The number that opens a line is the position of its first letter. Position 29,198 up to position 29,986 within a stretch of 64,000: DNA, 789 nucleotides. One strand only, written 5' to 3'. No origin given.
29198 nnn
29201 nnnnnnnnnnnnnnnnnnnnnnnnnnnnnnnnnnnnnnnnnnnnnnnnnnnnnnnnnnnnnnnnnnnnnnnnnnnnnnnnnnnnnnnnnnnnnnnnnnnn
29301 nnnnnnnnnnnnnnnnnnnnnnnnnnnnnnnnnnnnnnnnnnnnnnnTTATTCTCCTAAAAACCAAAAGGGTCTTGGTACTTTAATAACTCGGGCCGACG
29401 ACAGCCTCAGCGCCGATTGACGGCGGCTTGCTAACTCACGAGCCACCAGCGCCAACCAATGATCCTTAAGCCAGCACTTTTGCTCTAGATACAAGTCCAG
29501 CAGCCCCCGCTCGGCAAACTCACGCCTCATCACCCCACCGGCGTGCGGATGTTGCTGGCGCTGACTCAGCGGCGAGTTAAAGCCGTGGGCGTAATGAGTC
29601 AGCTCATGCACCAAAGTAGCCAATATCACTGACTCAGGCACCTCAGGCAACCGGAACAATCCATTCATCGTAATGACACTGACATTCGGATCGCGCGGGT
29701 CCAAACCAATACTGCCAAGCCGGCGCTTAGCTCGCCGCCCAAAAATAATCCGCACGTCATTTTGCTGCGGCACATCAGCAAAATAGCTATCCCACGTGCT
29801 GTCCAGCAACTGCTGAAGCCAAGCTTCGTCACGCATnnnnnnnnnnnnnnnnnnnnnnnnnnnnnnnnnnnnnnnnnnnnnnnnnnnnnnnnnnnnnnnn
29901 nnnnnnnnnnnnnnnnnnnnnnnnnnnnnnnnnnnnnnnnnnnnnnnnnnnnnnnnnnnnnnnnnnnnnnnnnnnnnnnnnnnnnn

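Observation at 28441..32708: Translationally coupled helicase-nuclease / SprT-like HExxH protease / unknown-protein operon ending at tRNA-Pro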

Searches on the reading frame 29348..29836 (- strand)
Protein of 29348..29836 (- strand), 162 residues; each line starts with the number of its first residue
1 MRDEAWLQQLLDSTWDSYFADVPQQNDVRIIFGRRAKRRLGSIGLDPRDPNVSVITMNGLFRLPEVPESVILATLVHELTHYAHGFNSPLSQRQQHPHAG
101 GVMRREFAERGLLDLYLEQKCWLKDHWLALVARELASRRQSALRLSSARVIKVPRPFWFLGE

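Call 6: search_protein_families(library=pfam, proteins=[window:29348-29836:-], max_evalue=1)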
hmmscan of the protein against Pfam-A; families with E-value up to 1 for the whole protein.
window:29348-29836:- (162 aa): 2 families
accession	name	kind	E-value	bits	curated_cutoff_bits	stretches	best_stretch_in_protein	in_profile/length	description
PF10263.15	SprT-like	-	0.052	13.9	25.6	1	11-96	5-84/108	SprT-like family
PF08325.16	WLM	-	0.26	11.8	26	1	70-85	82-97/190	WLM domain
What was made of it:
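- On SprT-like / SPRTN-Wss1 zincins (Pfam PF10263): The window protein scores 13.9 bits, E 0.052 (call 6).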

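Call 7: search_protein_families(library=ncbifam, proteins=[window:29348-29836:-], max_evalue=1)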
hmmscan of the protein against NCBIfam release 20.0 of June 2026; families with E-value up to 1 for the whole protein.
window:29348-29836:- (162 aa): 0 families

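Call 10: find_homologous_proteins(query=window:29348-29836:-, max_evalue=0.001)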
Query window:29348-29836:- (162 aa): 613 proteins with E <= 0.001 among 709 candidates; the best 120 are listed.
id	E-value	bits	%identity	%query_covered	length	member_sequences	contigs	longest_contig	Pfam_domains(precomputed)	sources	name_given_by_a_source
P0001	6.0e-105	366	100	100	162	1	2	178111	-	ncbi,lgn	-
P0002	6.0e-90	317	88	100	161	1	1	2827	-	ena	-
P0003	3.0e-80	286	77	100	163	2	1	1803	-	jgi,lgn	jgi:hypothetical protein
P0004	1.1e-78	281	78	99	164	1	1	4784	-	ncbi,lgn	-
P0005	9.5e-77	274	75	99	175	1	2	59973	-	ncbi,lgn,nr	ncbi:MAG TPA: hypothetical protein VLI05_00135 [Candidatus Saccharimonadia bacterium]|nr:hypothetica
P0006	6.5e-76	272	77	100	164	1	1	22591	-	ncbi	-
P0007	7.1e-76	271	76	99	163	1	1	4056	-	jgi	jgi:hypothetical protein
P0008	7.6e-76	271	73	100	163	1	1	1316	-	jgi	jgi:hypothetical protein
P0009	9.1e-76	271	73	98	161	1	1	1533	-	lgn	-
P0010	1.7e-75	270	73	100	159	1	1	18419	-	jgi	jgi:hypothetical protein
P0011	3.3e-75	269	75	99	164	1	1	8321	-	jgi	jgi:hypothetical protein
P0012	3.6e-75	269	73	99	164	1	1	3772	-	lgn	-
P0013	3.8e-75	269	78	99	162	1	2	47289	-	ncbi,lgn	-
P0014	3.9e-75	269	73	99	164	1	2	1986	-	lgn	-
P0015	7.8e-75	268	73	100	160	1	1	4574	-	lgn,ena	-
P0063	1.4e-69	251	66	99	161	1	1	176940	-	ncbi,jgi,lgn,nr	ncbi:MAG: hypothetical protein JWN01_875 [Patescibacteria group bacterium]|jgi:hypothetical protein|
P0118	3.7e-67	243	70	99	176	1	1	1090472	-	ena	-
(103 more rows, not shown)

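Call 12: find_encoding_contigs(protein=P0118, flank=7000, max_places=2)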
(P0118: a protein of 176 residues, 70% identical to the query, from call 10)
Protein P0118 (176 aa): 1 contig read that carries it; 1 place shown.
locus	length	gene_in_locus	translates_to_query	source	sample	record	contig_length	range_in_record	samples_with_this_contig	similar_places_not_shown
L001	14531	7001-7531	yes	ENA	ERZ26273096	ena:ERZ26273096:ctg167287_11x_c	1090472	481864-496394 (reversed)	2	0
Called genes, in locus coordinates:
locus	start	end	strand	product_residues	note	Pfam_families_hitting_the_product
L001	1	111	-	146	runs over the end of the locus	PF01668:SmpB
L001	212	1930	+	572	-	PF03485:Arg_tRNA_synt_N, PF00750:tRNA-synt_1d, PF05746:DALR_1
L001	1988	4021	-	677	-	-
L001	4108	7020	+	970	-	PF00580:UvrD-helicase, PF01443:Viral_helicase1 (faint), PF13245:AAA_19, PF13604:AAA_30 (faint), PF21445:ADDB_N, PF13361:UvrD_C, PF13538:UvrD_C_2 (faint), PF12705:PDDEXK_1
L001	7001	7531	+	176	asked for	-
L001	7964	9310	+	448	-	PF00875:DNA_photolyase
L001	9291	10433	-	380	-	PF13439:Glyco_transf_4 (weak), PF13579:Glyco_trans_4_4 (faint), PF20706:GT4-conflict (weak), PF00534:Glycos_transf_1, PF13692:Glyco_trans_1_4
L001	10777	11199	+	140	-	PF13545:HTH_Crp_2 (faint), PF01047:MarR, PF12802:MarR_2, PF09339:HTH_IclR (weak), PF13412:HTH_24 (weak)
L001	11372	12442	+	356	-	PF02646:RmuC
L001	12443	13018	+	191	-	-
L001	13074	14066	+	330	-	PF00579:tRNA-synt_1b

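Call 13: find_encoding_contigs(protein=P0063, flank=7000, max_places=2)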
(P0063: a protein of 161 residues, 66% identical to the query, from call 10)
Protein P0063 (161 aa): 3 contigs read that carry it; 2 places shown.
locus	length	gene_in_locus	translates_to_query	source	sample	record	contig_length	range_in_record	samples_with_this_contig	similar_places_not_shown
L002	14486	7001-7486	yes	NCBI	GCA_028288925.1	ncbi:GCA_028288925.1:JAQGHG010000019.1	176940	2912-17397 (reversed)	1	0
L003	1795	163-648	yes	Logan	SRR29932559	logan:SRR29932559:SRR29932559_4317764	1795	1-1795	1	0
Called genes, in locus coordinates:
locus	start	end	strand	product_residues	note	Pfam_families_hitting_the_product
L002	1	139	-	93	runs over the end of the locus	-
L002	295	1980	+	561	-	PF03485:Arg_tRNA_synt_N, PF00750:tRNA-synt_1d, PF05746:DALR_1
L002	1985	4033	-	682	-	-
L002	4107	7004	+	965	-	PF00580:UvrD-helicase, PF13245:AAA_19, PF13604:AAA_30 (weak), PF13361:UvrD_C, PF13538:UvrD_C_2 (faint), PF12705:PDDEXK_1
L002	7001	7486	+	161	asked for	-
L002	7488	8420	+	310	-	-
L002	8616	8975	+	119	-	PF01925:TauE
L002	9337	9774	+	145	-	PF01047:MarR, PF12802:MarR_2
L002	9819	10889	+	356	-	PF02646:RmuC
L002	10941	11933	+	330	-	PF00579:tRNA-synt_1b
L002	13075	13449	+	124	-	-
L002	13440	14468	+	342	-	PF02912:Phe_tRNA-synt_N, PF01409:tRNA-synt_2d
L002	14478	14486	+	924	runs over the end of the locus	PF01588:tRNA_bind, PF03483:B3_4, PF00877:NLPC_P60 (weak), PF03484:B5 (weak), PF17759:tRNA_synthFbeta, PF03147:FDX-ACB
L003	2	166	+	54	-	?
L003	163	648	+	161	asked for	-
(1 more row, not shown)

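Call 20: search_solved_structures(query=A1, max_evalue=10, show_alignments=3)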
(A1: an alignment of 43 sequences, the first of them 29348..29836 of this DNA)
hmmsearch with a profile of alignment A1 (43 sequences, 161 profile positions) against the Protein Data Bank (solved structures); distinct sequences matched with E-value up to 10: 1.
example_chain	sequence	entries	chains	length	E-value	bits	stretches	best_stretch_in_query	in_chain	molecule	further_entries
3zdu_A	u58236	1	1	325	0.7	12.9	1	43-90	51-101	CYCLIN-DEPENDENT KINASE-LIKE 3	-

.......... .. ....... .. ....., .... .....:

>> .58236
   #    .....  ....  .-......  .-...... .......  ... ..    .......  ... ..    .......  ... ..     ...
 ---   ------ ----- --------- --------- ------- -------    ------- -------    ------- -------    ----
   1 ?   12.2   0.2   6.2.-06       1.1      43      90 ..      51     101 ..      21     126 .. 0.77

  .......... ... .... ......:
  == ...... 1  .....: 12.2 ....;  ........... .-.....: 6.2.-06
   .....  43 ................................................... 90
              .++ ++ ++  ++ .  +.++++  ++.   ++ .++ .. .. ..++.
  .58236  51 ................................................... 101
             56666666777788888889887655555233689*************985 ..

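Call 26: find_related_loci(query=A1, collection=genome_contigs, flank=6000)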
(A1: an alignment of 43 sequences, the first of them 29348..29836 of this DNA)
Query A1 (162 aa) in genome_contigs; peptide patterns used: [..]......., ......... (x = any residue, [..] = any of these).
65 stretches matched a pattern; 34 encode a relative of the query (tblastn E <= 1e-3); 34 distinct loci.
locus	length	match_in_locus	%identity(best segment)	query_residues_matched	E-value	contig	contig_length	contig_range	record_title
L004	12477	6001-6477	75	2-162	7e-81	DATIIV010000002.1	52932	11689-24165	MAG TPA_asm: Candidatus Saccharimonadia bacterium isolate SMAG_U15674 k141_604486, whole genome shotgun sequence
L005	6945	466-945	71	2-162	1e-77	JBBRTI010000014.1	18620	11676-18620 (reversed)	MAG: Candidatus Saccharimonadia bacterium isolate La2_metabat2.203 La2_metabat2.203_K_3887875L18620_cov_15.0683, whole g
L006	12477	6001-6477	70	1-162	8e-77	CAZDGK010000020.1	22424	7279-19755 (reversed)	MAG TPA_asm: uncultured Candidatus Saccharimonadales bacterium isolate SRP200132_co1_505 genome assembly, contig: NODE_3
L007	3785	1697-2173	68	2-162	3e-75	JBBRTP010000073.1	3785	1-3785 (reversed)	MAG: Candidatus Saccharimonadia bacterium isolate La2_metabat2.234 La2_metabat2.234_K_3026863L3785_cov_9.0000, whole gen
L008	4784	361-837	78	2-162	3e-75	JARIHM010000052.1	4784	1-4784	MAG: Candidatus Saccharibacteria bacterium isolate CullarsAll.DT.42 k141_929775, whole genome shotgun sequence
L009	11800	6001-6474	70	2-162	6e-75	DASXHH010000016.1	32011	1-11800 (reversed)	MAG TPA_asm: Candidatus Saccharimonadia bacterium isolate SMAG_U5188 k141_110548, whole genome shotgun sequence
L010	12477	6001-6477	68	1-161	4e-74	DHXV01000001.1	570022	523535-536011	MAG TPA_asm: Patescibacteria group bacterium UBA5147 UBA5147_contig_353, whole genome shotgun sequence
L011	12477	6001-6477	66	2-162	1e-73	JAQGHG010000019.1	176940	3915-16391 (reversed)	MAG: Patescibacteria group bacterium isolate RYN_427 scaffold_1997864, whole genome shotgun sequence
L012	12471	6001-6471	68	2-162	5e-72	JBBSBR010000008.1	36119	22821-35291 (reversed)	MAG: Candidatus Saccharimonadia bacterium isolate La6_metabat2.164 La6_metabat2.164_K_1179488_L_36119_cov_33.2890, whole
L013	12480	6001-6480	68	2-161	1e-71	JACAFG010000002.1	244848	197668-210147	MAG: Candidatus Saccharibacteria bacterium isolate G2_22 scaffold_15, whole genome shotgun sequence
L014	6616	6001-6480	67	2-162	1e-70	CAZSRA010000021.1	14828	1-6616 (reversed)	MAG TPA_asm: uncultured Candidatus Saccharimonadales bacterium isolate SRP200132_co1_243 genome assembly, contig: NODE_7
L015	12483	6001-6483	63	2-162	7e-70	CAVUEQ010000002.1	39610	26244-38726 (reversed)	MAG: uncultured bacterium isolate MFD04944.bin.2.55 genome assembly, contig: contig_71016, whole genome shotgun sequence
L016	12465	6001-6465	65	2-159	3e-69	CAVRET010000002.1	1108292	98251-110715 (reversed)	MAG: uncultured bacterium isolate MFD04463.bin.1.58 genome assembly, contig: contig_10051, whole genome shotgun sequence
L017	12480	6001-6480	64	2-162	4e-69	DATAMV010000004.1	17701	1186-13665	MAG TPA_asm: Candidatus Saccharimonadia bacterium isolate SMAG_U7000 k141_123944, whole genome shotgun sequence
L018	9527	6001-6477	67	2-162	2e-67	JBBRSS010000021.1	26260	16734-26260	MAG: Candidatus Saccharimonadia bacterium isolate La2_metabat2.113 La2_metabat2.113_K_2828694L26260_cov_27.9733, whole g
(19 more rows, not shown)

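Call 28: predict_structure(alignment_id=A1)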
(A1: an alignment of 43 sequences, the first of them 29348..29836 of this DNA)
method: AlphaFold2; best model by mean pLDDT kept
length: 162 residues; sequences in the alignment: 43
mean_pLDDT: 85.8   pTM: 0.77
mean pLDDT of the five models: 85.8, 85.4, 85.2, 84.6, 84.5
residues with pLDDT >= 90: 109; 70-90: 16; 50-70: 35; < 50: 2
segments of 3 or more residues with pLDDT < 50: none
pLDDT, mean of each block of 10 residues (from residue 1): 95 97 93 95 94 96 97 97 76 57 89 97 97 78 53 66 53
secondary structure, 60 per line:
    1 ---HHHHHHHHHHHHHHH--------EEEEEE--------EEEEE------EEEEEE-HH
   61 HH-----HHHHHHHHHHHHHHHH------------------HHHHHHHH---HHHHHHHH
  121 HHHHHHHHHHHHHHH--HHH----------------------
elements in order: H4-18 E27-32 E41-45 E52-57 H59-62 H68-83 H102-109 H113-135

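Call 30: search_protein_representatives(alignment_id=A1)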
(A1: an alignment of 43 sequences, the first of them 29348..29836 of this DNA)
Query: 43 sequences, 161 profile positions. Proteins with E-value up to 0.001 (for the whole library): 204; up to 1e-10: 155; up to 1e-30: 51. The best 150 are listed.
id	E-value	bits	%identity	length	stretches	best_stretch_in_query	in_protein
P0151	9.6e-61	220.5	-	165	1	2-159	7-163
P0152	5.8e-47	175.7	-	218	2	50-150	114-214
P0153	1.6e-46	174.2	-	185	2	50-146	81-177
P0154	2.3e-46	173.7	-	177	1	2-147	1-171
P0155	1.1e-42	161.8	-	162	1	2-145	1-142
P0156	1.1e-42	161.7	-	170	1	2-148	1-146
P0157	6.1e-42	159.4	-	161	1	3-143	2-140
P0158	1.8e-40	154.6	-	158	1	2-144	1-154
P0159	5.8e-40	153.0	-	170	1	3-143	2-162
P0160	8.7e-40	152.4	-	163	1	2-148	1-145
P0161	1.1e-39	152.1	-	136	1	2-132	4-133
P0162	1.4e-39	151.7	-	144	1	2-130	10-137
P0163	2.4e-39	150.9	-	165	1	2-143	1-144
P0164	4.7e-38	146.7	-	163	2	48-133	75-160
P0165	5.7e-38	146.5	-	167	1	2-146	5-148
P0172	2.1e-36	141.4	-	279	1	2-138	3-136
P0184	4.1e-33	130.7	-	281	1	3-138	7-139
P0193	1.8e-31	125.4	-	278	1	2-146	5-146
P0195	2.2e-31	125.0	-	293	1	2-146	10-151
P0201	8.6e-31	123.1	-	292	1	2-143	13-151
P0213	3.5e-29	117.9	-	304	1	2-143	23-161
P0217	1.2e-28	116.2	-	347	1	3-150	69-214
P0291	1.4e-13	67.1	-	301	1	20-130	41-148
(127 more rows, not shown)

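Call 34: fold_search(model_id=the predicted structure, library=pdb)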
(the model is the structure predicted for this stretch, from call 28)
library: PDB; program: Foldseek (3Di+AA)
matches with E <= 10: 230; with E <= 0.001: 0
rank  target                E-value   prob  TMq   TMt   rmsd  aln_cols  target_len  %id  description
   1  6mdw                  8.2e-03  1.00  0.48  0.43   3.5       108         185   18  Mechanism of protease dependent DPC repair (released 2019-04-10)
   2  9h2j_A                9.5e-02  0.21  0.25  0.18  19.0       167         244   12  AcMNPV apical cap - C14 anchor complex only (released 2025-06-04)
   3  8i8c_N                1.8e-01  0.21  0.25  0.21  18.4       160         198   11  Plug structure of the Autographa californica multiple nucleopolyhedrovirus (AcMNPV) (released 2023-12-13)
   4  6sar                  2.4e-01  0.38  0.37  0.19  11.1       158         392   14  E coli BepA/YfgC (released 2020-08-26)
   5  6nen                  3.1e-01  0.13  0.23  0.22  11.2       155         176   15  Catalytic domain of Proteus mirabilis ScsC (released 2019-03-06)
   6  1g12                  3.8e-01  0.15  0.27  0.26   9.9       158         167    9  ZINC PEPTIDASE FROM GRIFOLA FRONDOSA (released 2001-03-14)
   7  9h2a_A                4.0e-01  0.11  0.24  0.17  20.3       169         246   12  AcMNPV complete basal cap (released 2025-06-04)
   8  8i8b_H                4.6e-01  0.14  0.25  0.19  17.3       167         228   10  Outer shell and inner layer structures of Autographa californica multiple nucleopolyhedrovirus (AcMNPV) (released 2023-12-13)
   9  7s69_A                4.9e-01  0.08  0.16  0.15  13.6        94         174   17  N-acetylglucosamine-1-phosphotransferase (GNPT) gamma subunit (GNPTG), from clawed frog (released 2022-05-25)
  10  3c37_A                5.2e-01  0.23  0.31  0.24  13.3       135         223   10  X-ray structure of the putative Zn-dependent peptidase Q74D82 at the resolution 1.7 A. Northeast Structural Genomics C (released 2008-02-12)
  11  4aw6_A                5.2e-01  0.18  0.28  0.13  15.2       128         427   13  Crystal structure of the human nuclear membrane zinc metalloprotease ZMPSTE24 (FACE1) (released 2012-07-25)
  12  6ait_A                5.5e-01  0.20  0.34  0.16   9.4       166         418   14  Crystal structure of E. coli BepA (released 2018-12-26)
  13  4aw6_B                5.5e-01  0.18  0.28  0.13  15.1       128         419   13  Crystal structure of the human nuclear membrane zinc metalloprotease ZMPSTE24 (FACE1) (released 2012-07-25)
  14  4aw6_D                6.3e-01  0.16  0.28  0.13  15.2       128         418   13  Crystal structure of the human nuclear membrane zinc metalloprotease ZMPSTE24 (FACE1) (released 2012-07-25)
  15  4l6t_A                6.7e-01  0.25  0.28  0.19   6.4       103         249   14  GM1 bound form of the ECX AB5 holotoxin (released 2013-11-06)
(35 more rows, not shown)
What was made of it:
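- On SprT-like / SPRTN-Wss1 zincins (Pfam PF10263): The next hit is at E 0.095 (call 34).
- Closest known: SPRTN / Wss1 DNA-dependent metalloproteases. Same: The best PDB fold match is the SPRTN protease domain (call 34).
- The top structural match is SPRTN (call 34).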

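Call 35: search_protein_families(library=pfam, proteins=[P0172, P0184, P0195, P0213, P0217, P0151, P0155, P0160, P0291, P0201], max_evalue=1)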
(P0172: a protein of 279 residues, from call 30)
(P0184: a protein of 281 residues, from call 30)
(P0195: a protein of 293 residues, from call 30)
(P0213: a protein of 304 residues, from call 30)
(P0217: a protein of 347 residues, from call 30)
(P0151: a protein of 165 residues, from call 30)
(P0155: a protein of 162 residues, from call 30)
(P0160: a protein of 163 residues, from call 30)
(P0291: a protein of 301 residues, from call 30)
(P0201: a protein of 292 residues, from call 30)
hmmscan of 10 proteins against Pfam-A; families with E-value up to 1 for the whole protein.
P0172 (279 aa): 2 families
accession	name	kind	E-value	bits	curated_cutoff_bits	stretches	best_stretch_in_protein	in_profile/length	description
PF10263.15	SprT-like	-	8.1e-06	26.1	25.6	1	26-83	17-74/108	SprT-like family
PF01863.23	YgjP-like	-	0.0019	18.7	26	1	46-83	146-179/207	YgjP-like, metallopeptidase domain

P0184 (281 aa): 0 families

P0195 (293 aa): 2 families
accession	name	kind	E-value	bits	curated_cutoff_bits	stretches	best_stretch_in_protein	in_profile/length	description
PF10263.15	SprT-like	-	0.00088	19.6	25.6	1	44-104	28-84/108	SprT-like family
PF07468.17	Agglutinin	-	0.045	14.3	25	1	130-202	70-141/154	Agglutinin domain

P0213 (304 aa): 1 family
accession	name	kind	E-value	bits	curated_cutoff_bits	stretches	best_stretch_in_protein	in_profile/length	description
PF10263.15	SprT-like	-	0.048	14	25.6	1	52-103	23-74/108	SprT-like family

P0217 (347 aa): 1 family
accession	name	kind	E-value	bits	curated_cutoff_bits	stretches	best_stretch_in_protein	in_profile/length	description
PF10263.15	SprT-like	-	0.046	14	25.6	1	104-147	30-73/108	SprT-like family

P0151 (165 aa): 2 families
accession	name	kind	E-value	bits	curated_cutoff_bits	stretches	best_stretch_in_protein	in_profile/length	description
PF10263.15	SprT-like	-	0.00011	22.4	25.6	1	15-102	7-82/108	SprT-like family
PF10004.14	DUF2247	-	0.11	12.6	25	0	5-35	77-107/158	Uncharacterized protein conserved in bacteria (DUF2247)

P0155 (162 aa): 3 families
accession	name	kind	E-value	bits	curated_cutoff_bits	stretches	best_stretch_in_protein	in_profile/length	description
PF10263.15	SprT-like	-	7.9e-05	22.9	25.6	1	9-96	3-84/108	SprT-like family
PF24395.1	OLD-like_TOPRIM_1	-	0.21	11.8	27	1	27-84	69-122/162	OLD-like TOPRIM 1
PF09768.15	Peptidase_M76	-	0.24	11.6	25.2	0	64-89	63-88/170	Peptidase M76 family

P0160 (163 aa): 2 families
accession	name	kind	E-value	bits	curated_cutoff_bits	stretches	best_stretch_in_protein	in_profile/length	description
PF10263.15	SprT-like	-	0.023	15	25.6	1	65-107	57-94/108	SprT-like family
PF13137.11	DUF3983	-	0.22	11.8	25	1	136-147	2-13/34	Protein of unknown function (DUF3983)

P0291 (301 aa): 3 families
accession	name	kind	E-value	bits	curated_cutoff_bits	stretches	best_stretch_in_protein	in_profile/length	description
PF01863.23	YgjP-like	-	0.044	14.2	26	1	74-103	152-179/207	YgjP-like, metallopeptidase domain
PF10263.15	SprT-like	-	0.047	14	25.6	1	73-114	45-84/108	SprT-like family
PF19601.4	DUF6106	-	0.068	13.6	25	1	151-195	115-160/173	Family of unknown function (DUF6106)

P0201 (292 aa): 2 families
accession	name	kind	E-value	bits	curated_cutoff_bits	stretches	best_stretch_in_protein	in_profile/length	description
PF01863.23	YgjP-like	-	0.014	15.8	26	1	46-93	137-179/207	YgjP-like, metallopeptidase domain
PF01565.28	FAD_binding_4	-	0.091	12.9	26.4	1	221-268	43-90/139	FAD binding domain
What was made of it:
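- On SprT-like / SPRTN-Wss1 zincins (Pfam PF10263): P0172, at 26.1 bits, is the only member shown to pass the cut-off (call 35).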
